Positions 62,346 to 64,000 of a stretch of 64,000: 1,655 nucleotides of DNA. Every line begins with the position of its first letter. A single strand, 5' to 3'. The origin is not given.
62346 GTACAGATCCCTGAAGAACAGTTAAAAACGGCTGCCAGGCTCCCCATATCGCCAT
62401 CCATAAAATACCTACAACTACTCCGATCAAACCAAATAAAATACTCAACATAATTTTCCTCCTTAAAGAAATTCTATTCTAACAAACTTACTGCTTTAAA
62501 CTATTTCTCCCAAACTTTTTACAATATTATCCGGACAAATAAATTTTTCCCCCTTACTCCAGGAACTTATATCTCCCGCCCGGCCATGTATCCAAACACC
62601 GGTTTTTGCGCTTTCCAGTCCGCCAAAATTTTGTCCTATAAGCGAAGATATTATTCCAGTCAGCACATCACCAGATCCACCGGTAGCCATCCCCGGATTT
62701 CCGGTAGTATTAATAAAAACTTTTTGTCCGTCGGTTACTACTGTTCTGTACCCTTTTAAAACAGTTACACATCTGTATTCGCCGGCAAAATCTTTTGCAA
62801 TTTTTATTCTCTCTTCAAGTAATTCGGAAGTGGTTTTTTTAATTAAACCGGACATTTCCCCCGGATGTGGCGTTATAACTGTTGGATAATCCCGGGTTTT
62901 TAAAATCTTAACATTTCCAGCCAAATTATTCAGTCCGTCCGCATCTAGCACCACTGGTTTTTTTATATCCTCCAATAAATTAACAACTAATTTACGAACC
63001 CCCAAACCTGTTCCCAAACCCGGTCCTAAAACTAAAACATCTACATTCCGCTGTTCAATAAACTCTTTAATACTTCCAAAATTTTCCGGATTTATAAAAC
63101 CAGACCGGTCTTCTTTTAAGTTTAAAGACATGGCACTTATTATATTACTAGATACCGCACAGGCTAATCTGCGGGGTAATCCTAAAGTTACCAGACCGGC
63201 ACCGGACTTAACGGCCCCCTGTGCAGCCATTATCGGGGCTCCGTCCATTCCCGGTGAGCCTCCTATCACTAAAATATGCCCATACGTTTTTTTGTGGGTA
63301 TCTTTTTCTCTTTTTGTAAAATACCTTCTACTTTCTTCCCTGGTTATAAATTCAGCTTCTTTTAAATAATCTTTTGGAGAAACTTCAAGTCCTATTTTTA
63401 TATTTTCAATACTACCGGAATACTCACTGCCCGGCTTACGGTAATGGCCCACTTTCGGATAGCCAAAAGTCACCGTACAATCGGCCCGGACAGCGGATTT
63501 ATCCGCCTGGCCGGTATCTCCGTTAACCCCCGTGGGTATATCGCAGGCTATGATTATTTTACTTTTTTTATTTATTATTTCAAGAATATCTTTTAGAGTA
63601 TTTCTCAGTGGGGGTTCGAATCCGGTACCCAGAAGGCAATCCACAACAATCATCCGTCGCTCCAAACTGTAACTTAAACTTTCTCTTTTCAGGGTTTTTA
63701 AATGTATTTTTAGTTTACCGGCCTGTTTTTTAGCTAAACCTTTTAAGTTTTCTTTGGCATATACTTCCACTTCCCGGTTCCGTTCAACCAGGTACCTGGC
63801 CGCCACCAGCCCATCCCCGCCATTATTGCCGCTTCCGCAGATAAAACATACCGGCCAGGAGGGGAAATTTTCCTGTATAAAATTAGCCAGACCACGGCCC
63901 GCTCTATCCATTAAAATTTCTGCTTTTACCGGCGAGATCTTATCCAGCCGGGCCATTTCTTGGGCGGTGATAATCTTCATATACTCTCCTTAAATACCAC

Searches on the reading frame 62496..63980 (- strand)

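Call 49: search_protein_families(library=pfam, proteins=[window:62496-63980:-], max_evalue=0.00001)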
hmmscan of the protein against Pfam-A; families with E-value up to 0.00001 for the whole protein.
window:62496-63980:- (494 aa): 3 families
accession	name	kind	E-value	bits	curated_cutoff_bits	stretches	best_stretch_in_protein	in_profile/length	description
PF01256.23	Carb_kinase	-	8.9e-52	176.4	27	1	237-473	2-224/242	NAD(P)H-hydrate dehydratase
PF03853.21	YjeF_N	-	4.5e-42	144.3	24.9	1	21-178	2-169/169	YjeF-related protein N-terminus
PF02110.20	HK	-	4.3e-06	26.7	27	1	388-472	137-223/247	Hydroxyethylthiazole kinase family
